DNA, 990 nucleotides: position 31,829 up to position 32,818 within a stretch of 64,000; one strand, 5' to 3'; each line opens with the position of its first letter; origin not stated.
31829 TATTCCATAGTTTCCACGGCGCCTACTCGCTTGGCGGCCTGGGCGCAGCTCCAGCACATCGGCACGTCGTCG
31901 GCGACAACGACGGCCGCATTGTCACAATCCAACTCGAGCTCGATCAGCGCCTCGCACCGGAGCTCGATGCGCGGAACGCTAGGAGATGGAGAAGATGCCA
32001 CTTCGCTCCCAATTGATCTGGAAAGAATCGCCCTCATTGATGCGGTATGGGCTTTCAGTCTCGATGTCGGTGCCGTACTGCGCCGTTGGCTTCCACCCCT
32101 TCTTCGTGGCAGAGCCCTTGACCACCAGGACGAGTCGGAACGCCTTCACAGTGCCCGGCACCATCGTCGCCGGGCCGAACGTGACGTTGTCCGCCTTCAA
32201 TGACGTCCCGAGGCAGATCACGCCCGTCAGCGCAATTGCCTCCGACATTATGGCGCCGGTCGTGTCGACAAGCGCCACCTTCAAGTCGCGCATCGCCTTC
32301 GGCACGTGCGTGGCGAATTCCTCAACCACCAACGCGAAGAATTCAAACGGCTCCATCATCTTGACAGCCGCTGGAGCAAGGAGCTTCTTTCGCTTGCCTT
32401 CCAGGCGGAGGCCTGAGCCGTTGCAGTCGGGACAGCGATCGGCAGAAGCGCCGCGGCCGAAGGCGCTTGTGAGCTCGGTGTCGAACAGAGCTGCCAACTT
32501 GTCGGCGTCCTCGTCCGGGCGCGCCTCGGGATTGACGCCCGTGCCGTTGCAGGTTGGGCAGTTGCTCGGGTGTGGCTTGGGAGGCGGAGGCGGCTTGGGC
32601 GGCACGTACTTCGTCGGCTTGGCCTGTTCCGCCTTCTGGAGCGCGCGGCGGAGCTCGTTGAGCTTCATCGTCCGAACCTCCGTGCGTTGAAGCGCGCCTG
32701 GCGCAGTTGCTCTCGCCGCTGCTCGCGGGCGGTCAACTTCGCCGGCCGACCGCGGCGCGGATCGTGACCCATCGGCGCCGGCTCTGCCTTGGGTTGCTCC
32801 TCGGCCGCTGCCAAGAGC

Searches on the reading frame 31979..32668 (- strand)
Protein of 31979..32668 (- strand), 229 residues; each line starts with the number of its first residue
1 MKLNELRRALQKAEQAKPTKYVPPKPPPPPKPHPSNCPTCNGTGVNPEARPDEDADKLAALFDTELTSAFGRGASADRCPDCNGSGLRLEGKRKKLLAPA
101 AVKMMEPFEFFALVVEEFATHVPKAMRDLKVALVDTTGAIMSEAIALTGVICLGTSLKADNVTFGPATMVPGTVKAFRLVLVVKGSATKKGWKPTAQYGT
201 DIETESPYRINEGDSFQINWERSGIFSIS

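Call 89: search_protein_families(library=pfam, proteins=[window:31979-32668:-], max_evalue=0.001)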
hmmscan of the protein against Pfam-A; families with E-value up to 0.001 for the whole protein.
window:31979-32668:- (229 aa): 1 family
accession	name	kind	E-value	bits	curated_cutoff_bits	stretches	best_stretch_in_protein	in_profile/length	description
PF00684.25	DnaJ_CXXCXGXG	-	0.00017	22.2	32.7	0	34-46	15-27/65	DnaJ central domain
